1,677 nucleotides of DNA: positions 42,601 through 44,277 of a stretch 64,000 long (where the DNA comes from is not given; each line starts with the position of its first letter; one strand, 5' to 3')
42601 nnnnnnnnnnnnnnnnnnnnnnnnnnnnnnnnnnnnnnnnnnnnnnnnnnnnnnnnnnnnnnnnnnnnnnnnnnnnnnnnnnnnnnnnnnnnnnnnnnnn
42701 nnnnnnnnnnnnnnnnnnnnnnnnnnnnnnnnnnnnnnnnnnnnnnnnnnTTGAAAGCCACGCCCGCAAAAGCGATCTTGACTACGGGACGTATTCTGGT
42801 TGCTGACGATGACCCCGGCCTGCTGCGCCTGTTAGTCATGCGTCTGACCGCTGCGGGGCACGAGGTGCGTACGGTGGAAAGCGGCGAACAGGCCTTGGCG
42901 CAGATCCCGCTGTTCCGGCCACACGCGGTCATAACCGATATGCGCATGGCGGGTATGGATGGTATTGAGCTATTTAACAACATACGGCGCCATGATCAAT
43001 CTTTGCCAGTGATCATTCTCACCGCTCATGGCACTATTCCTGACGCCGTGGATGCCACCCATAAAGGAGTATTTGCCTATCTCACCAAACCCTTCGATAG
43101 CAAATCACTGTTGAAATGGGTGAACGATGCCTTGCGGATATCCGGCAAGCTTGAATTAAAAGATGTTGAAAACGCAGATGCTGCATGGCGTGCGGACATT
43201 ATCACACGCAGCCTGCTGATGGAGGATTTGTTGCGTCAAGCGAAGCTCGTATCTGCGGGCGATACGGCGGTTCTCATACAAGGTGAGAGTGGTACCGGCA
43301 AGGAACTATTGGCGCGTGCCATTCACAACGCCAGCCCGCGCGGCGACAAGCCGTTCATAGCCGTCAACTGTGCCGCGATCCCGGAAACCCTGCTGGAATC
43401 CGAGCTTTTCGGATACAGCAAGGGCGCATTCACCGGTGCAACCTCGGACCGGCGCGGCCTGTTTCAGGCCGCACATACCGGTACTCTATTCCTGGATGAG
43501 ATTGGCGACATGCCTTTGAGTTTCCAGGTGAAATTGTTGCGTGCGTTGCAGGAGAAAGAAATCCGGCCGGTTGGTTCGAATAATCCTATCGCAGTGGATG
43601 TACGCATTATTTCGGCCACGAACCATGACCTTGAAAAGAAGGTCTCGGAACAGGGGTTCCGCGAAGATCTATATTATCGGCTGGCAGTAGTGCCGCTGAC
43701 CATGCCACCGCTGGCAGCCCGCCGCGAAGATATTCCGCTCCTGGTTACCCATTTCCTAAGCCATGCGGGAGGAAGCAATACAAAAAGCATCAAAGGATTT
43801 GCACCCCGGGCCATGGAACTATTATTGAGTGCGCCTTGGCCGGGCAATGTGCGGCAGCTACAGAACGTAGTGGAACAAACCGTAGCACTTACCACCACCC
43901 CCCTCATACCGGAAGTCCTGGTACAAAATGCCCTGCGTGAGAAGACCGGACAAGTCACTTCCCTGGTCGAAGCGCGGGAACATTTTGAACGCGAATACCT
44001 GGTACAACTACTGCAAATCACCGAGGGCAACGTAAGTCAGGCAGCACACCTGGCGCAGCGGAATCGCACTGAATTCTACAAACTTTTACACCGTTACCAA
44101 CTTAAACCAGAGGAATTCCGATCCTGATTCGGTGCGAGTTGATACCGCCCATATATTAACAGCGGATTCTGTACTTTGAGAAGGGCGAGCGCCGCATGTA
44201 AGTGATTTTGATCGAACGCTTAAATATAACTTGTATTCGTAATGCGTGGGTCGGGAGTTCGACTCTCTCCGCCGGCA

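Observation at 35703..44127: A self-contained sigma54 regulon on a mobile island: four -24/-12 promoters, TGTC-N10-GACA sites and a GlrK/QseG/GlrR-like triad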

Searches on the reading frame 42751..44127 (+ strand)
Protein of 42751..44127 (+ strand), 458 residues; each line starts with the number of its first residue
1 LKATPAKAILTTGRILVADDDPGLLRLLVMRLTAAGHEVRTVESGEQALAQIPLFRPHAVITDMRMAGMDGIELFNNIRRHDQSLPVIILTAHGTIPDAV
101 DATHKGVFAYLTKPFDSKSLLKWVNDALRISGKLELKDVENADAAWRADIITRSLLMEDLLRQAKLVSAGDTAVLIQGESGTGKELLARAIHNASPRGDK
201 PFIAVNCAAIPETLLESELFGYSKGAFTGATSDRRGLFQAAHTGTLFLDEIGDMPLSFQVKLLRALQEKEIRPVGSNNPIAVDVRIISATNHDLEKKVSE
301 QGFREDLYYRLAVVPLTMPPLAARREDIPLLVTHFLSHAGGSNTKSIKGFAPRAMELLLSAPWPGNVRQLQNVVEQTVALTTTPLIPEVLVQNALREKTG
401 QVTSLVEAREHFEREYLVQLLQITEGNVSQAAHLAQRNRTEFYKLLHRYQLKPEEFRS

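Call 6: search_protein_families(library=pfam, proteins=[window:42751-44127:+], max_evalue=0.01)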
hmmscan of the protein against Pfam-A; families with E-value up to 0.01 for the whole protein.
window:42751-44127:+ (458 aa): 9 families
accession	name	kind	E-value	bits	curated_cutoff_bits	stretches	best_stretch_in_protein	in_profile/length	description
PF00158.32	Sigma54_activat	-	6e-73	244.5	20.2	1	150-316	1-167/168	Sigma-54 interaction domain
PF00072.30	Response_reg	-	1.4e-28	99.7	30.2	1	15-124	1-110/111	Response regulator receiver domain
PF25601.1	AAA_lid_14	-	7e-22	77.5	27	1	323-400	2-79/87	AAA+ ATPase lid domain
PF14532.12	Sigma54_activ_2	-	9.1e-19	68.5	25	1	152-321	2-138/138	Sigma-54 interaction domain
PF01078.27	Mg_chelatase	-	3.8e-06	26.9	20.3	0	228-272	91-136/207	Magnesium chelatase, subunit ChlI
PF07728.20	AAA_5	-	7.1e-06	26.5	22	1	174-293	2-124/139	AAA domain (dynein-related subfamily)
PF00004.35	AAA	-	0.00033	21.6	21.2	1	174-292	1-110/131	ATPase family associated with various cellular activities (AAA)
PF02954.25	HTH_8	-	0.00074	19.6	22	1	409-434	2-27/42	Bacterial regulatory protein, Fis family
PF13191.12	AAA_16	-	0.00086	20.3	32.6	1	153-226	5-85/167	AAA ATPase domain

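Call 7: search_protein_families(library=ncbifam, proteins=[window:42751-44127:+], max_evalue=0.01)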
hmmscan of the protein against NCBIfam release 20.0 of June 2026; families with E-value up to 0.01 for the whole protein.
window:42751-44127:+ (458 aa): 113 families (the best 25 are shown)
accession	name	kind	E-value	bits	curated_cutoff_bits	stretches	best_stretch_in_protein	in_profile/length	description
NF011695.0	PRK15115.1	equivalog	9.8e-180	598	763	1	12-457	6-444/445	two-component system response regulator GlrR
NF008469.0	PRK11361.1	equivalog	1.7e-124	416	714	1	12-453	4-458/461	acetoacetate metabolism transcriptional regulator AtoC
TIGR01818.1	ntrC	equivalog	4.6e-123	411.4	558.6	1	15-421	1-407/463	nitrogen regulation protein NR(I)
NF007689.0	PRK10365.1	equivalog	3.4e-112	375.4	760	1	15-433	8-426/441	sigma-54-dependent response regulator transcription factor ZraR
TIGR02915.1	PEP_resp_reg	equivalog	7.7e-110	367.8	502.6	1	15-452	1-445/445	PEP-CTERM-box response regulator transcription factor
NF051870.1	NAssimRespRegNtrX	equivalog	5.7e-106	355.1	600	1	15-444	4-445/452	nitrogen assimilation response regulator NtrX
NF008176.1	PRK10923.1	equivalog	3.5e-105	352.3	620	1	12-393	3-380/469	nitrogen regulation protein NR(I)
NF041552.1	TF_PrdR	equivalog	3.2e-102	342.7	795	1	138-449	257-576/577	sigma-54 dependent transcriptional regulator PrdR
NF041946.1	LuxO_transreg_Vib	equivalog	2.2e-101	339.9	800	1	32-404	16-389/463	quorum-sensing sigma-54 dependent transcriptional regulator LuxO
TIGR01817.1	nifA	equivalog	4.8e-99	332.5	528.85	1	138-392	186-439/534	nif-specific transcriptional activator NifA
NF038308.1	RNA_repair_RtcR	equivalog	1.8e-94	317.5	650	1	144-433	176-470/530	RNA repair transcriptional activator RtcR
NF003451.0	PRK05022.1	equivalog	2.8e-93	313.4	476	1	139-452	181-511/512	nitric oxide reductase transcriptional regulator NorR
NF049963.1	RespRegFlgRCampy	domain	2.3e-92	310.1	750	1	42-451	31-429/429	fla regulon two-component system response regulator FlgR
NF011958.0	PRK15429.1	equivalog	6.9e-85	286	830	1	139-448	371-680/692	formate hydrogenlyase transcriptional activator FlhA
NF050807.1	TransRegFlbDCaul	equivalog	9.7e-84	281.8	750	1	36-391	24-361/454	sigma-54-dependent transcriptional regulator FlbD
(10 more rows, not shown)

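Call 11: find_encoding_contigs(protein=window:42751-44127:+, flank=10000, max_places=6)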
Protein window:42751-44127:+ (458 aa): no gene with exactly this product is on record in the collection.

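Call 12: find_related_loci(query=window:42751-44127:+, collection=genome_contigs, flank=10000)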
Query window:42751-44127:+ (458 aa) in genome_contigs; peptide patterns used: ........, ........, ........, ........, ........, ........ (x = any residue, [..] = any of these).
600 stretches matched a pattern (row limit reached: there are more); 598 encode a relative of the query (tblastn E <= 1e-3); the best 80 are kept; 80 distinct loci.
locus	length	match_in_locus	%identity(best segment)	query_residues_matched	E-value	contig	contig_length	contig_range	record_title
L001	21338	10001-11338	60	13-457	4e-175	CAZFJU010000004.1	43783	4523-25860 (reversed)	MAG TPA_asm: uncultured Gammaproteobacteria bacterium isolate SRP220891_co3_69 genome assembly, contig: NODE_746_length_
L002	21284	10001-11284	63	30-458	1e-173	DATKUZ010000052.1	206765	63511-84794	MAG TPA_asm: Sulfuriferula sp. isolate SMAG_U14120 k141_1297966, whole genome shotgun sequence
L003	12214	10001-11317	61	15-457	1e-170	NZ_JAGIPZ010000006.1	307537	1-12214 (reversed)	Herbaspirillum sp. LeCh32-8 NODE_6_length_307537_cov_108.840262, whole genome shotgun sequence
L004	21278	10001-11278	62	30-457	2e-170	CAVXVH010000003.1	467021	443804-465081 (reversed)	MAG: uncultured beta proteobacterium isolate MFD04716.bin.1.213 genome assembly, contig: contig_19587, whole genome shot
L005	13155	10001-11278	60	30-458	2e-168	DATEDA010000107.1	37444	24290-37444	MAG TPA_asm: Burkholderiales bacterium isolate SMAG_U8286 k141_330958, whole genome shotgun sequence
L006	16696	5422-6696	60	35-458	2e-164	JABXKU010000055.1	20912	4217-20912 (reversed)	MAG: Desulfuromonadales bacterium isolate 42485_Bin_1 scaffold_205, whole genome shotgun sequence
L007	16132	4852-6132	59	30-458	7e-162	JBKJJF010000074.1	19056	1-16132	MAG: Rhizobacter sp. isolate ant_bin.193 S1Ck117_2066714_flag_0_multi_29.9613_len_19056, whole genome shotgun sequence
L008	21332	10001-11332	56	10-457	3e-159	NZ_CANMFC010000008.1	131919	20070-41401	Uncultured Kushneria sp. isolate 4-2069.fasta NODE_8, whole genome shotgun sequence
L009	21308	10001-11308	56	15-457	4e-159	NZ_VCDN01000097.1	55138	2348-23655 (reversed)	Xenorhabdus santafensis strain 12 WTCHG_223154_282_1_contig_97, whole genome shotgun sequence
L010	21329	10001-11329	57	15-458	1e-157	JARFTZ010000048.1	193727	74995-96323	MAG: Gammaproteobacteria bacterium isolate SCS_cbin_148 SCS_cbin_148_cosample_000013282404, whole genome shotgun sequenc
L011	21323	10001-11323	54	15-458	9e-156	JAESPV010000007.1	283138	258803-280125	MAG: Desulfocapsa sp. isolate NORP205 14157, whole genome shotgun sequence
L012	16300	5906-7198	56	30-457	9e-156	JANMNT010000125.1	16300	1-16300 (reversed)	MAG: Burkholderiales bacterium isolate OTE_58_metabat_300 OTE_58_k141_806143, whole genome shotgun sequence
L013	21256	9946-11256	55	14-457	1e-154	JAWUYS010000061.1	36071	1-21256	MAG: Neptunomonas sp. isolate HBSea_ice_MAG877 BAT.877_1120670_flag=1_multi=7.0000_len=36071, whole genome shotgun seque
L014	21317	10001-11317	54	12-457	1e-154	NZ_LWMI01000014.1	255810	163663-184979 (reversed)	Candidatus Arsenophonus triatominarum strain ATi contig000014, whole genome shotgun sequence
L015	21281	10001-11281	58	30-457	4e-160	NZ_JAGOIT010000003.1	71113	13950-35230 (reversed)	MAG: Propionivibrio sp. isolate Go_UH_bin_138 Go_UH_89_length_71113_cov_27.353098, whole genome shotgun sequence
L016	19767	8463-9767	51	15-458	9e-150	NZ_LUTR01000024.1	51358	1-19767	Neptuniibacter marinus strain ATR 1.1 contig_24, whole genome shotgun sequence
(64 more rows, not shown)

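Call 24: search_protein_families(library=pfam, proteins=[L009:9105-9977:+, L014:9144-9989:+, L002:9320-9919:+, L006:4809-5330:+, L012:5132-5713:+, L007:4126-4782:+, L008:9389-9964:+, L015:9327-9929:+, L010:9379-9960:+], max_evalue=1)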
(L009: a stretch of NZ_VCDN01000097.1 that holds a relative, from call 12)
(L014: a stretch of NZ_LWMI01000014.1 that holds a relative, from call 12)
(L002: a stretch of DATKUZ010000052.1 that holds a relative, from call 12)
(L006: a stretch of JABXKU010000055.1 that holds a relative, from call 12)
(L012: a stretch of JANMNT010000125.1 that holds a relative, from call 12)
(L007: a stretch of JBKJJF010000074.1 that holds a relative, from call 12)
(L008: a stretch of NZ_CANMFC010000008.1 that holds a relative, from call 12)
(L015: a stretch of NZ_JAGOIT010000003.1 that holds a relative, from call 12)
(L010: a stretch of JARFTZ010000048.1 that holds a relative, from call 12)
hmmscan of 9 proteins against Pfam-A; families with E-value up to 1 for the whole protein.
L009:9105-9977:+ (290 aa): 3 families
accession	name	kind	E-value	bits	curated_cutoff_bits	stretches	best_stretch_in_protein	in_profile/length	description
PF13942.11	Lipoprotein_20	-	3.1e-75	252.4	27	1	74-246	1-173/175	YfhG lipoprotein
PF04778.17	LMP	-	0.0011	19.3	26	1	180-260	47-127/158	LMP repeated region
PF10152.14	CCDC53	-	0.0019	19.1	24.6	1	195-280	14-101/147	Subunit CCDC53 of WASH complex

L014:9144-9989:+ (281 aa): 2 families
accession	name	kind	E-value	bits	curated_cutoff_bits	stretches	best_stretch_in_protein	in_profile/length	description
PF13942.11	Lipoprotein_20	-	3.1e-66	223.1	27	1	72-242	2-172/175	YfhG lipoprotein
PF04705.17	TSNR_N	-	0.12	12.9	28.3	1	129-189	22-82/111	Thiostrepton-resistance methylase, N terminus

L002:9320-9919:+ (199 aa): 1 family
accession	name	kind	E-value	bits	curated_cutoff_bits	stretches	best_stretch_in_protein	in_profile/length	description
PF06009.19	Laminin_II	-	0.047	14.1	33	1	124-192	16-84/138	Laminin Domain II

L006:4809-5330:+ (173 aa): 0 families

L012:5132-5713:+ (193 aa): 5 families
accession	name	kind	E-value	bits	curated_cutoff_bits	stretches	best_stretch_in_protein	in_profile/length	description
PF04508.17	Pox_A_type_inc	-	0.0015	18.7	21.4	1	165-181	2-18/23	Viral A-type inclusion protein repeat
PF09304.16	Cortex-I_coil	-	0.0046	17.6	60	1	125-182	19-76/107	Cortexillin coiled-coil region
PF20570.3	DUF6779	-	0.041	15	28.1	1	113-184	20-91/108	Domain of unknown function (DUF6779)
PF14282.11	FlxA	-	0.2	12.2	26.3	1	151-186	4-39/101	FlxA-like protein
PF06419.17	COG6_N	-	0.56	10.8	27.4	1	127-185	6-61/114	Conserved oligomeric complex COG6, N-terminal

L007:4126-4782:+ (218 aa): 3 families
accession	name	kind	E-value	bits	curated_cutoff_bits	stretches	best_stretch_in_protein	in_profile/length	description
PF13942.11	Lipoprotein_20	-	0.041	14.3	27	1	160-204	129-173/175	YfhG lipoprotein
PF06098.16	Radial_spoke_3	-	0.089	12.6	26.4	1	142-181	71-110/229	Radial spoke protein 3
PF02465.23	FliD_N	-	0.21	12.7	24.8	1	154-188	16-49/97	Flagellar hook-associated protein 2 N-terminus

L008:9389-9964:+ (191 aa): 2 families
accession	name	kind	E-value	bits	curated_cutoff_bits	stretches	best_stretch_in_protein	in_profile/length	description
PF13942.11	Lipoprotein_20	-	0.00012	22.5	27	1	106-189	84-166/175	YfhG lipoprotein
PF20180.4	UQCC2_CBP6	-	0.33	11.9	27.9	1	118-182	4-60/90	Complex III assembly factor UQCC2/CBP6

L015:9327-9929:+ (200 aa): 10 families
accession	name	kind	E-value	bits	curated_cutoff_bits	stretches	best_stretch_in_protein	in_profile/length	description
PF11559.13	ADIP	-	0.0021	18.6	34.3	1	102-180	29-107/151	Afadin- and alpha -actinin-Binding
PF23914.1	TPR_CcmH_CycH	-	0.0058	16.9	42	1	60-146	57-139/158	Cytochrome c-type biogenesis protein H TPR domain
PF05929.16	Phage_GPO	-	0.0092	16.1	33.6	1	103-194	174-260/268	Phage capsid scaffolding protein (GPO) serine peptidase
PF08614.16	ATG16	-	0.014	16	33.7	1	102-181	79-158/200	Autophagy protein 16 (ATG16)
PF01576.24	Myosin_tail_1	-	0.031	12.6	38.1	1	118-178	377-437/1081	Myosin tail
PF12329.13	TMF_DNA_bd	-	0.067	13.6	35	1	142-177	36-71/74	TATA element modulatory factor 1 DNA binding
PF07061.16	Swi5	-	0.083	13.4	22.1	1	141-179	5-43/80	Swi5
PF21037.2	CCDC138_cc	-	0.17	12.3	27.1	1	142-173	25-56/59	Coiled-coil-domain-containing protein 138, coiled-coil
PF18595.6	Nuf2_DHR10-like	-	0.5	10.9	28.4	0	118-161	26-69/117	Nuf2, DHR10-like domain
PF13942.11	Lipoprotein_20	-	0.62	10.4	27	0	89-186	60-162/175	YfhG lipoprotein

L010:9379-9960:+ (193 aa): 3 families
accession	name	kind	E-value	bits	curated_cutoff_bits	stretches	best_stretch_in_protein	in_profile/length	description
PF06721.16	DUF1204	-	0.13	12.1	21.1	1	111-172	2-63/243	Protein of unknown function (DUF1204)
PF22105.2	DUF6943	-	0.21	12.2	27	1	130-182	76-128/131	Family of unknown function (DUF6943)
PF13942.11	Lipoprotein_20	-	0.98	9.8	27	0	144-186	124-166/175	YfhG lipoprotein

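Call 60: search_protein_families(library=pfam, proteins=[L002:11518-11865:+, L002:12059-12577:+, L002:12678-12947:+, L003:11589-11936:+, L007:6385-7971:+, L005:11963-12412:+, L013:7584-7898:+, L016:5936-6280:+], max_evalue=0.01)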
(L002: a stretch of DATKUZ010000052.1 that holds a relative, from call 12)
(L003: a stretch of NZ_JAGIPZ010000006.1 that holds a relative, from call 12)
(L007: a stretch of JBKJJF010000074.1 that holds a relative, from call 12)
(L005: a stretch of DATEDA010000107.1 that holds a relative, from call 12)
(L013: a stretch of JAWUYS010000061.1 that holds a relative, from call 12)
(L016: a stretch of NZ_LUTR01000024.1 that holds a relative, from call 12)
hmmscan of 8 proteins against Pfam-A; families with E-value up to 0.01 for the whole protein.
L002:11518-11865:+ (115 aa): 5 families
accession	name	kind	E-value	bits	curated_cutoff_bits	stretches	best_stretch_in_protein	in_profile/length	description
PF00036.39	EF-hand_1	-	2.7e-10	39.5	25.4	1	73-97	4-28/29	EF hand domain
PF13202.12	EF-hand_5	-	4.4e-10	39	25.9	1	73-93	3-23/25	EF hand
PF13499.12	EF-hand_7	-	9.4e-09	36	30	1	73-97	6-30/67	EF-hand domain pair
PF13405.12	EF-hand_6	-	4.5e-08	32.6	25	1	73-96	4-27/30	EF-hand domain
PF13833.12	EF-hand_8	-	1.2e-06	28.6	28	1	36-63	21-45/54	EF-hand domain pair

L002:12059-12577:+ (172 aa): 6 families
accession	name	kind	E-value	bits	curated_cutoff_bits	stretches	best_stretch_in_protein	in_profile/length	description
PF04972.22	BON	-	1e-17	64.6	27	1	102-166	1-65/69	BON domain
PF00036.39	EF-hand_1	-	3.3e-10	39.2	25.4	1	67-87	4-24/29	EF hand domain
PF13202.12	EF-hand_5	-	6.5e-10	38.5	25.9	2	66-86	1-22/25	EF hand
PF13499.12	EF-hand_7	-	1.3e-07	32.3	30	2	42-88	7-65/67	EF-hand domain pair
PF13405.12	EF-hand_6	-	2.5e-07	30.2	25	1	67-87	4-24/30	EF-hand domain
PF13833.12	EF-hand_8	-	0.0036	17.4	28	0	69-86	31-48/54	EF-hand domain pair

L002:12678-12947:+ (89 aa): 1 family
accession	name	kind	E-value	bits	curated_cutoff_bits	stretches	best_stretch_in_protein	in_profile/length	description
PF04972.22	BON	-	1.8e-16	60.6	27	1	21-89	1-69/69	BON domain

L003:11589-11936:+ (115 aa): 1 family
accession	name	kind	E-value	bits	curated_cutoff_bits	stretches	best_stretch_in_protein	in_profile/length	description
PF04972.22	BON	-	1.8e-18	67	27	1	46-113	1-68/69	BON domain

L007:6385-7971:+ (528 aa): 1 family
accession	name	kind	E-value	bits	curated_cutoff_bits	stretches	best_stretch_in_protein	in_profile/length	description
PF04349.18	MdoG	-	1e-193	645.1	25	1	39-522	1-475/478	Periplasmic glucan biosynthesis protein, MdoG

L005:11963-12412:+ (149 aa): 1 family
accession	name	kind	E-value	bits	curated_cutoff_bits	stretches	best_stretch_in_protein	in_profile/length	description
PF23922.1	DUF7261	-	0.0029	18.3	27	1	7-116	2-107/169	Family of unknown function (DUF7261)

L013:7584-7898:+ (104 aa): 4 families
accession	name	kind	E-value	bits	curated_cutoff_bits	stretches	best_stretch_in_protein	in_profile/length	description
PF13202.12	EF-hand_5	-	2.2e-07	30.5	25.9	1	63-81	3-21/25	EF hand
PF00036.39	EF-hand_1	-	4.1e-07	29.5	25.4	1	60-81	1-22/29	EF hand domain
PF13499.12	EF-hand_7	-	5.9e-07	30.2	30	0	59-82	2-25/67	EF-hand domain pair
PF13405.12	EF-hand_6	-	9.9e-07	28.4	25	1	61-81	2-22/30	EF-hand domain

L016:5936-6280:+ (114 aa): 5 families
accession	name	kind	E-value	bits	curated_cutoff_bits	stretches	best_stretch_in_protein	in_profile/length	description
PF13202.12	EF-hand_5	-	3.2e-13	48.9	25.9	2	73-95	2-24/25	EF hand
PF00036.39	EF-hand_1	-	9.4e-11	40.9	25.4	2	74-94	4-24/29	EF hand domain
PF13405.12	EF-hand_6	-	1e-09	37.7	25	1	73-94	3-24/30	EF-hand domain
PF13499.12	EF-hand_7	-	3.1e-06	27.9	30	0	76-94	8-26/67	EF-hand domain pair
PF10591.15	SPARC_Ca_bdg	-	0.0051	17.5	22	0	75-97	59-81/113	Secreted protein acidic and rich in cysteine Ca binding region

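Call 86: search_dna_similar(query=window:42751-44127:+, collection=plasmids, mode=protein, max_evalue=1e-100, max_rows=8)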
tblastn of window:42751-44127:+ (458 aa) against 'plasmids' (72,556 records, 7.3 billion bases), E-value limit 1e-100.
Records with a match: 19; places in all: 21; records where one place covers at least 80% of the query: 19.
Best place of each record, by identity: <60% 19.
By first word of the organism name: Escherichia 6; Klebsiella 4; Pseudoalteromonas 4; Proteus 2; Mitsuaria 1; Aeromonas 1; Pelobacter 1.
By predicted mobility (MOB-suite, as given by PLSDB): non-mobilizable 16; mobilizable 2; conjugative 1.
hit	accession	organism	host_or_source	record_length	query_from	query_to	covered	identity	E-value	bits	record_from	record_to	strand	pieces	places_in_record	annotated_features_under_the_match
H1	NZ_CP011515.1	Mitsuaria sp. 7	Bacterium from forest soil.,forest soil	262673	30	458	94%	59.2%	3e-158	503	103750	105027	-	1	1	sigma 54-interacting transcriptional regulator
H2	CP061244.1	Escherichia coli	Homo sapiens,cell culture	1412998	5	457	99%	55.0%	3e-150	479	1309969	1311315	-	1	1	glrR: two-component system response regulator GlrR | qseG: two-component system QseEF-associated lipoprotein QseG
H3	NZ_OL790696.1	Escherichia coli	-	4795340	5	457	99%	55.0%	3e-150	479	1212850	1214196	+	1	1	none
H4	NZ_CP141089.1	Escherichia coli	Homo sapiens,Infected Human Urine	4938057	5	457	99%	55.0%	3e-150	479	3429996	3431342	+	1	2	none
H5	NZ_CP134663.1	Escherichia coli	Larus michahellis,bacteria,cloaca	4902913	5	457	99%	55.0%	1e-149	478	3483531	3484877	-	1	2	none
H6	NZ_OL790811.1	Proteus mirabilis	-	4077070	12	457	97%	55.8%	3e-157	500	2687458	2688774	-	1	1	none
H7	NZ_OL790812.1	Proteus mirabilis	-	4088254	12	457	97%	55.8%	3e-157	500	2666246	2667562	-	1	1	none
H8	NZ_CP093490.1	Klebsiella pneumoniae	Homo sapiens,Isolated from blood of a ...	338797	9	457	98%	55.2%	7e-157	499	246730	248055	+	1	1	glrR: two-component system response regulator GlrR | qseG: two-component system QseEF-associated lipoprotein QseG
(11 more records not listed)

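Call 87: get_annotated_region(hit=H2, flank=3500)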
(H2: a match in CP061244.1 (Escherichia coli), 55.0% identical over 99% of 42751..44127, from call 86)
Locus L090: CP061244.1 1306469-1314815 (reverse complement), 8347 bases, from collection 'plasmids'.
description: Escherichia coli strain STEC411 plasmid pSTEC411_1, complete sequence
organism: Escherichia coli (NCBI taxid 562)
taxonomy: Bacteria; Pseudomonadota; Gammaproteobacteria; Enterobacterales; Enterobacteriaceae; Escherichia; Escherichia coli
host: -; source: Homo sapiens,cell culture; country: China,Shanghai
typing (MOB-suite, as given by PLSDB): non-mobilizable
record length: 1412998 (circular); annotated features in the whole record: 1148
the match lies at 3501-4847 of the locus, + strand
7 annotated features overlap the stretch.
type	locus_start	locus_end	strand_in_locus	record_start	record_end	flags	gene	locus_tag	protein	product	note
CDS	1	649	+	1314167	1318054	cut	purL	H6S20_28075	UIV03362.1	phosphoribosylformylglycinamidine synthase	-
CDS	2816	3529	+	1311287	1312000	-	qseG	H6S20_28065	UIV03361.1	two-component system QseEF-associated lipoprotein QseG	-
CDS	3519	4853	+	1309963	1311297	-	glrR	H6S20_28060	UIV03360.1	two-component system response regulator GlrR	-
CDS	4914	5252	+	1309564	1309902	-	glnB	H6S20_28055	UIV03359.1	nitrogen regulatory protein P-II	-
CDS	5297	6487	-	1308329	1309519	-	hmpA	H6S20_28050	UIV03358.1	NO-inducible flavohemoprotein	-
CDS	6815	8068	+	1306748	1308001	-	glyA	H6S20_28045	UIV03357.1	serine hydroxymethyltransferase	-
CDS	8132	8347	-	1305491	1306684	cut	-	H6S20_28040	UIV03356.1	ROK family protein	-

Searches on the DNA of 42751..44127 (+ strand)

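Call 93: search_rna_families(sources=[L012, L004, L008, L009, L014, L007], threshold=gathering)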
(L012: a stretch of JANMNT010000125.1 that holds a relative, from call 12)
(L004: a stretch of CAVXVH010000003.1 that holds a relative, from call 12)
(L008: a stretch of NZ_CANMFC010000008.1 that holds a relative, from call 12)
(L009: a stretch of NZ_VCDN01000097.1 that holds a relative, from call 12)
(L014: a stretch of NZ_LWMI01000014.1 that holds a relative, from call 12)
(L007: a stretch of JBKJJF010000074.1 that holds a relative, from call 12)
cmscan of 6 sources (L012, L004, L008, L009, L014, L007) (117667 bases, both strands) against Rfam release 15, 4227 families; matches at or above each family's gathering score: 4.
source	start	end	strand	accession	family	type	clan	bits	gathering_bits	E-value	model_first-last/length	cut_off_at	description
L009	7255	7414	+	RF00128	GlmY_tke1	Gene; sRNA;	CL00011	142.7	33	2e-31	1-163/163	no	Glm Y RNA activator of glmS mRNA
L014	7080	7245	+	RF00128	GlmY_tke1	Gene; sRNA;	CL00011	128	33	1.2e-27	1-163/163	no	Glm Y RNA activator of glmS mRNA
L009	20807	21014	+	RF02783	IscS1_thermometer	Cis-reg; thermoregulator;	-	101.7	58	1e-17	1-183/183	no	IscS-1 ICR thermometer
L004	6891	6974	-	RF00005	tRNA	Gene; tRNA;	CL00001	58.7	29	7.3e-10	1-71/71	no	tRNA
